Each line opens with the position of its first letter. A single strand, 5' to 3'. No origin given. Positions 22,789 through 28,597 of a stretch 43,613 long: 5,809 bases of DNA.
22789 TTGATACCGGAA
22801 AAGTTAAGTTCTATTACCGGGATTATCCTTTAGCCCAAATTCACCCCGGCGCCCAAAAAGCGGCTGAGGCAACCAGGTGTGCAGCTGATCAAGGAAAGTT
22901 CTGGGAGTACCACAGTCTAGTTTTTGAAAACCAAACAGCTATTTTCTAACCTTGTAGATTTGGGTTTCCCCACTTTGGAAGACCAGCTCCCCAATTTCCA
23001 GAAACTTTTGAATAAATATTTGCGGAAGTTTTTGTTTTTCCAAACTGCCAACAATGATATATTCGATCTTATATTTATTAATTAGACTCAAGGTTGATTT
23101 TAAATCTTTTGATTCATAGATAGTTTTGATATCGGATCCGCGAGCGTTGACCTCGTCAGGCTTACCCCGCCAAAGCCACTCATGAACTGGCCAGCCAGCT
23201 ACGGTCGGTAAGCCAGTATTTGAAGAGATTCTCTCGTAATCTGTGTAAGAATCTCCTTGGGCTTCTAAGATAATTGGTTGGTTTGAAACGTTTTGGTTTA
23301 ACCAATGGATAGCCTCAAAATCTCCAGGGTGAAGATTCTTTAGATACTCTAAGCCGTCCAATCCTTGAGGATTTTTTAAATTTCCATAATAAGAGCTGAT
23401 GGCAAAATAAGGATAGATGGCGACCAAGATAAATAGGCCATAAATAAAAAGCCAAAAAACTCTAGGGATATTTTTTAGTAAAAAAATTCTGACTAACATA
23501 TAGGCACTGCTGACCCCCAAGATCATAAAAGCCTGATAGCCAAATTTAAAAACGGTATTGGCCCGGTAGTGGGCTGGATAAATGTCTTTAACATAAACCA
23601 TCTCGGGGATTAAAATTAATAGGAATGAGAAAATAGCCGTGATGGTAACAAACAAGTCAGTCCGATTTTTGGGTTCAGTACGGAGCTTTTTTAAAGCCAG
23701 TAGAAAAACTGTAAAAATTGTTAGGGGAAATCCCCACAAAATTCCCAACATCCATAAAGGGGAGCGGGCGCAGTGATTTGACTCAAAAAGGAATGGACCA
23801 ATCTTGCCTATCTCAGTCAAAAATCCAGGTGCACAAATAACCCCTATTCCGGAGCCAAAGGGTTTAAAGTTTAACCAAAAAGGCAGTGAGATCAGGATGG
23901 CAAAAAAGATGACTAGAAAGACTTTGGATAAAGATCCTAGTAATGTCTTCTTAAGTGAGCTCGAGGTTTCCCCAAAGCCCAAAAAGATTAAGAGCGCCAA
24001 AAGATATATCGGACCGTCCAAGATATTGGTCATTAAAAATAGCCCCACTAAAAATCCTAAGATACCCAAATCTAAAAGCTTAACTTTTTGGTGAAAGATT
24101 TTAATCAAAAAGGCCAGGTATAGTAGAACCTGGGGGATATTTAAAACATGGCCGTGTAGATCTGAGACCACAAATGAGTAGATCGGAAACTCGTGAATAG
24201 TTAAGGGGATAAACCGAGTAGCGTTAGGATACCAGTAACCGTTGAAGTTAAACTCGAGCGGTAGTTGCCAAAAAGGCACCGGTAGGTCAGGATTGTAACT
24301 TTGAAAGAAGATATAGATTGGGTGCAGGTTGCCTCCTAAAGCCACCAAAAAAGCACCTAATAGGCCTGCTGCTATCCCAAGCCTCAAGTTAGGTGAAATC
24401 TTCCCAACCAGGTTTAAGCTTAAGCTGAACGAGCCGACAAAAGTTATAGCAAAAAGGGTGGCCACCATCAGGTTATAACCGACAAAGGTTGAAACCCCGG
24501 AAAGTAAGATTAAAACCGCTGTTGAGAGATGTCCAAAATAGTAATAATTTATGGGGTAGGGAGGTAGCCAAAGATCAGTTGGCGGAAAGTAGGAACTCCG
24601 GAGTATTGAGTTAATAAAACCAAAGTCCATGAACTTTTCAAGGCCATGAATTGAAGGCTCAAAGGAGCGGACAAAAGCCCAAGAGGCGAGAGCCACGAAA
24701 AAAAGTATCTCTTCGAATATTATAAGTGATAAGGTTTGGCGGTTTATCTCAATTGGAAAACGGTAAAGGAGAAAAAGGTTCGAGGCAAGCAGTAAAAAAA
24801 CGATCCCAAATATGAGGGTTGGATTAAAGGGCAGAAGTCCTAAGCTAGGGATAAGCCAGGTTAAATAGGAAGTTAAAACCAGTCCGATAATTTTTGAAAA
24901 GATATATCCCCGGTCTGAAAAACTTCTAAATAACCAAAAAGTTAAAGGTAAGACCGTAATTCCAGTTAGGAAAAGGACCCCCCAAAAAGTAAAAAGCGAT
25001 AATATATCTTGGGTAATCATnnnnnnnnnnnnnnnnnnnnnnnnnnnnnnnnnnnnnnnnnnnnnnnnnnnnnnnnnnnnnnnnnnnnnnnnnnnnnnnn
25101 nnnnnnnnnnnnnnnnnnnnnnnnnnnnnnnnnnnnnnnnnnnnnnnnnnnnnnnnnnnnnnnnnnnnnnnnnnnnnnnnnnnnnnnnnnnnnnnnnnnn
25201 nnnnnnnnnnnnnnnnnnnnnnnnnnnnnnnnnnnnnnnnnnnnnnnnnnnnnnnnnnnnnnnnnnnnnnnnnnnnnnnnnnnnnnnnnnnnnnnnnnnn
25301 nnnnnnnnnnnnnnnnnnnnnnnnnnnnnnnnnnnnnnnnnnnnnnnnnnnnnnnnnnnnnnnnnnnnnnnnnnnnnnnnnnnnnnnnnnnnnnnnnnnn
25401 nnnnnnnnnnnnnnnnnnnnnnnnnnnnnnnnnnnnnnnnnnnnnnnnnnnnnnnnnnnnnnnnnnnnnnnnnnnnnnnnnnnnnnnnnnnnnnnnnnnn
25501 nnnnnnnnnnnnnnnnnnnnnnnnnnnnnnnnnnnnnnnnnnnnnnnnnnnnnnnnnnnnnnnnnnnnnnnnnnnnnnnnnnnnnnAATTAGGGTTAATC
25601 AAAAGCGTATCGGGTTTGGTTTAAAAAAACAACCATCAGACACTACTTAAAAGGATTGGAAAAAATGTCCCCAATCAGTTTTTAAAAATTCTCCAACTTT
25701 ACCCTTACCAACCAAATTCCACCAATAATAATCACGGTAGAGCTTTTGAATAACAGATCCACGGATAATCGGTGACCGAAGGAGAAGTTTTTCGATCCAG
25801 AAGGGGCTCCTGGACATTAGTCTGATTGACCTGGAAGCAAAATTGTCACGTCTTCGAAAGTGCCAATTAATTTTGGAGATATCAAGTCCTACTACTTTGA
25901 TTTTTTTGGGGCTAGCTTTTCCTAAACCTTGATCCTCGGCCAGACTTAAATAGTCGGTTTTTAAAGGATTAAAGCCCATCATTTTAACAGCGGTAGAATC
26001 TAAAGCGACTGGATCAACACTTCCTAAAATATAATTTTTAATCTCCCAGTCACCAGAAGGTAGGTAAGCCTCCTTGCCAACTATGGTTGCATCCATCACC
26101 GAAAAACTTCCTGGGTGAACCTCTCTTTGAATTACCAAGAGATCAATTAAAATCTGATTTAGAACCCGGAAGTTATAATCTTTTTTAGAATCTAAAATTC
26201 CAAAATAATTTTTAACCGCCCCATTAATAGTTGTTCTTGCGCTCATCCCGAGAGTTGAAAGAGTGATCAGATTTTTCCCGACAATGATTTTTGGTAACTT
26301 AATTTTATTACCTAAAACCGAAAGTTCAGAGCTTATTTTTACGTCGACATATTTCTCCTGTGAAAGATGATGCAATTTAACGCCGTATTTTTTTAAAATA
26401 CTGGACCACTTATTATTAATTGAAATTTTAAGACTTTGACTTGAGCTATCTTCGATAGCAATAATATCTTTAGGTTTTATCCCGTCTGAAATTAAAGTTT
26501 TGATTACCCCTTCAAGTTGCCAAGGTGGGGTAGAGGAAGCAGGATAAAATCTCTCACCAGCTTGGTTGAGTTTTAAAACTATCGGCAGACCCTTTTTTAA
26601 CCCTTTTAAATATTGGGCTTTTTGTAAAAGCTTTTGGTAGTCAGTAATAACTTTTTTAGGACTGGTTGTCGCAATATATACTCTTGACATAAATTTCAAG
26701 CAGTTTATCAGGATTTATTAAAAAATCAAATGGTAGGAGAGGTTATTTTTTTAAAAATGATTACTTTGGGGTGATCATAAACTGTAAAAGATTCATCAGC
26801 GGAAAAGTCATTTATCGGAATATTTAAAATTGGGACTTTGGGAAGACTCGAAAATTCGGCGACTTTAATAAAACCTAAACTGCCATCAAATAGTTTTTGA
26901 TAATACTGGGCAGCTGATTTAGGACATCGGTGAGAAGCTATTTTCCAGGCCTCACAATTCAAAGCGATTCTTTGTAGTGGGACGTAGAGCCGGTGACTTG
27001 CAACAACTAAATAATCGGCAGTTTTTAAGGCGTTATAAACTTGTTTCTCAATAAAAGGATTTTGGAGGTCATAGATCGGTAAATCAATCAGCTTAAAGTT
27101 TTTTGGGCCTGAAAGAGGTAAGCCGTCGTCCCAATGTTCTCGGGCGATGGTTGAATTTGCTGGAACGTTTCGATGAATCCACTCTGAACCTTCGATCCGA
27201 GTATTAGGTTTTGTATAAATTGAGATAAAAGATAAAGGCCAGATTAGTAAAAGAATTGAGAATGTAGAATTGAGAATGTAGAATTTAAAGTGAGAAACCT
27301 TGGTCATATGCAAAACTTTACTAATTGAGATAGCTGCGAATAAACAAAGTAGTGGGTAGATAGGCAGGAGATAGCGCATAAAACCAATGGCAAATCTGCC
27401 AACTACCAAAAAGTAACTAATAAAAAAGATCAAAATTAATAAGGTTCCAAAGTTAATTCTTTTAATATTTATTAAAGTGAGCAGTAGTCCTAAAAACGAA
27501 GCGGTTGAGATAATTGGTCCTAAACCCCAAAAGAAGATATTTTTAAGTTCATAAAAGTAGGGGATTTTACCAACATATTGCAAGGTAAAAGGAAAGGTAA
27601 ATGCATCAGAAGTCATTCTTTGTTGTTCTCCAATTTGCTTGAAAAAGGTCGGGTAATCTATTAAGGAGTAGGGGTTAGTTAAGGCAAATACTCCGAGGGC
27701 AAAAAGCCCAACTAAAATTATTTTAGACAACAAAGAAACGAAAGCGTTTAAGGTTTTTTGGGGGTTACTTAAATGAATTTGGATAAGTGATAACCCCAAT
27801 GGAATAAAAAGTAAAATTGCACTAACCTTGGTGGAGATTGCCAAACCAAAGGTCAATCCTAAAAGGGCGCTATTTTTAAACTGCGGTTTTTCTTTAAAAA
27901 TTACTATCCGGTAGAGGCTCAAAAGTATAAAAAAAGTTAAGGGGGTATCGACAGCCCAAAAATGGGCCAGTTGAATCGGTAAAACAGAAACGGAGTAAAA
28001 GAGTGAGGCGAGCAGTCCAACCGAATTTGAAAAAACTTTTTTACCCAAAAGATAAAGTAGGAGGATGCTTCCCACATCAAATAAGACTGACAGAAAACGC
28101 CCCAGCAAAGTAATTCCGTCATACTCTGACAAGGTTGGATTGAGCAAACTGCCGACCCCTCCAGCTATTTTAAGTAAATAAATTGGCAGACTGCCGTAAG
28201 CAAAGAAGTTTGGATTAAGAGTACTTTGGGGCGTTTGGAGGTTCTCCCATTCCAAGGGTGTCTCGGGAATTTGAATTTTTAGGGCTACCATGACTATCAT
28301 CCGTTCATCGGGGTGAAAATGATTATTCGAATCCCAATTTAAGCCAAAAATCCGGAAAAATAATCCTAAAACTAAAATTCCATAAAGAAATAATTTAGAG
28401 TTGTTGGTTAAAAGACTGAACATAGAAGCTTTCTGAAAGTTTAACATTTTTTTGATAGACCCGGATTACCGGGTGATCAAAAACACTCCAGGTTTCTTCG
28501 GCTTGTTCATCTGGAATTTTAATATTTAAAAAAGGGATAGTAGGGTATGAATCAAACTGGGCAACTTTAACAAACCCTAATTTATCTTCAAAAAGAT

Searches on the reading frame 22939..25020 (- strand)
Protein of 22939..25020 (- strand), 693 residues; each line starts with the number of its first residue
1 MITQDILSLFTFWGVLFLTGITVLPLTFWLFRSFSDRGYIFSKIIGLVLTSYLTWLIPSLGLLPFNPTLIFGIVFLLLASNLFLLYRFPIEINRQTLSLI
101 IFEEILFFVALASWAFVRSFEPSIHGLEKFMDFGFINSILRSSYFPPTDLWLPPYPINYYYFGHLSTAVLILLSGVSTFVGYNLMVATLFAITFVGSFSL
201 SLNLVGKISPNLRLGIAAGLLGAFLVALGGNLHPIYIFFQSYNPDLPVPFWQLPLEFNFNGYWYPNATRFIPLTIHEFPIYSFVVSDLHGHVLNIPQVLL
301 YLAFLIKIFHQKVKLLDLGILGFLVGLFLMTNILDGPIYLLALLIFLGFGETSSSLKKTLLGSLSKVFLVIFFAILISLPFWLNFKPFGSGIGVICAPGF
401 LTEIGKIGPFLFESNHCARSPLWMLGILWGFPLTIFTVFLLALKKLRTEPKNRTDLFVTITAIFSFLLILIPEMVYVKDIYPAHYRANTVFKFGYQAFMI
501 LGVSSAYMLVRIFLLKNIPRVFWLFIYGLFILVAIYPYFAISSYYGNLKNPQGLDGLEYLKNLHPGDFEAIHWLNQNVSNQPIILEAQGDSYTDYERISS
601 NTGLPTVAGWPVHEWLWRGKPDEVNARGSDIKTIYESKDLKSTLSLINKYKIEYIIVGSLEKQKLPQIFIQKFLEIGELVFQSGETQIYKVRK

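Call 11: search_protein_families(library=pfam, proteins=[window:22939-25020:-], max_evalue=0.0001)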
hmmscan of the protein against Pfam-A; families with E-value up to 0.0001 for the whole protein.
window:22939-25020:- (693 aa): 1 family
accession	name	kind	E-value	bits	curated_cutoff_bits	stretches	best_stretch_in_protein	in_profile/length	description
PF10060.15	DUF2298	-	1.3e-95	321.6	27.8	2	49-443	1-386/488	Uncharacterized membrane protein (DUF2298)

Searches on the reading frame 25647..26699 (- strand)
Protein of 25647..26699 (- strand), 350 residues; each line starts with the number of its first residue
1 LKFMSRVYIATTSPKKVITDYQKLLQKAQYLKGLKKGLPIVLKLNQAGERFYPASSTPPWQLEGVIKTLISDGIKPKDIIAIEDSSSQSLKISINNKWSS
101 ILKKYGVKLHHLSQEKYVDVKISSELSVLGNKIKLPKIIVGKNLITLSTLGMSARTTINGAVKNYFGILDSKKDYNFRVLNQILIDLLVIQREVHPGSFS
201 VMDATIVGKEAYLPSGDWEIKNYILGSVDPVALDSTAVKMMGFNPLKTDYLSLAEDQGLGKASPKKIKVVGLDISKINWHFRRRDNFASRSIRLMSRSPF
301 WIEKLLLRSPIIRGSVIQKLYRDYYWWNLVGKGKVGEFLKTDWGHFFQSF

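Call 11: search_protein_families(library=pfam, proteins=[window:25647-26699:-], max_evalue=0.0001)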
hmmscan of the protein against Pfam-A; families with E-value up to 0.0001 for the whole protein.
window:25647-26699:- (350 aa): 1 family
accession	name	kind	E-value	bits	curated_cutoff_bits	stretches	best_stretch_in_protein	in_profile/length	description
PF04015.17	DUF362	-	1.3e-16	61.7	24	1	40-238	1-199/200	Domain of unknown function (DUF362)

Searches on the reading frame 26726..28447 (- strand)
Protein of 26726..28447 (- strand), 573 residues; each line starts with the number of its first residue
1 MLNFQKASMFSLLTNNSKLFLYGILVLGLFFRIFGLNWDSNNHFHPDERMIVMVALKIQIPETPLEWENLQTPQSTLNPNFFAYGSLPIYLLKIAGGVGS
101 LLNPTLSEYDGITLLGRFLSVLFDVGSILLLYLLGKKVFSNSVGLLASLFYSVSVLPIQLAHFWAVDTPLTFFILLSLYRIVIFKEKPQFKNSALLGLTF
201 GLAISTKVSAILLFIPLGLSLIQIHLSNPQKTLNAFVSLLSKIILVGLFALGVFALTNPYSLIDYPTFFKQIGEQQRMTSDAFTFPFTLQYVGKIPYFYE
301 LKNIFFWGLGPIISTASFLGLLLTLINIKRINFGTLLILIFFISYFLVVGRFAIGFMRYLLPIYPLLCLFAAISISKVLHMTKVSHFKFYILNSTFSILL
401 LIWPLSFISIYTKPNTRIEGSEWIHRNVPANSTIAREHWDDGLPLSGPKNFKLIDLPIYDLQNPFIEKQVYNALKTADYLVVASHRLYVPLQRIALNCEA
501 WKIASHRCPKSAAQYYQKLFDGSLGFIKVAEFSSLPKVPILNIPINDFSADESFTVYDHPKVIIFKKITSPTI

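Call 11: search_protein_families(library=pfam, proteins=[window:26726-28447:-], max_evalue=0.0001)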
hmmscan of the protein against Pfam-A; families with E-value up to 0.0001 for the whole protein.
window:26726-28447:- (573 aa): 2 families
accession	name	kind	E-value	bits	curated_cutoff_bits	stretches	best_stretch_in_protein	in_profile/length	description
PF13231.12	PMT_2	-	3.4e-13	50.5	26.1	1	117-232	25-144/160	Dolichyl-phosphate-mannose-protein mannosyltransferase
PF02366.24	PMT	-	2e-09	37.8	22.7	1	117-230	86-204/245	Dolichyl-phosphate-mannose-protein mannosyltransferase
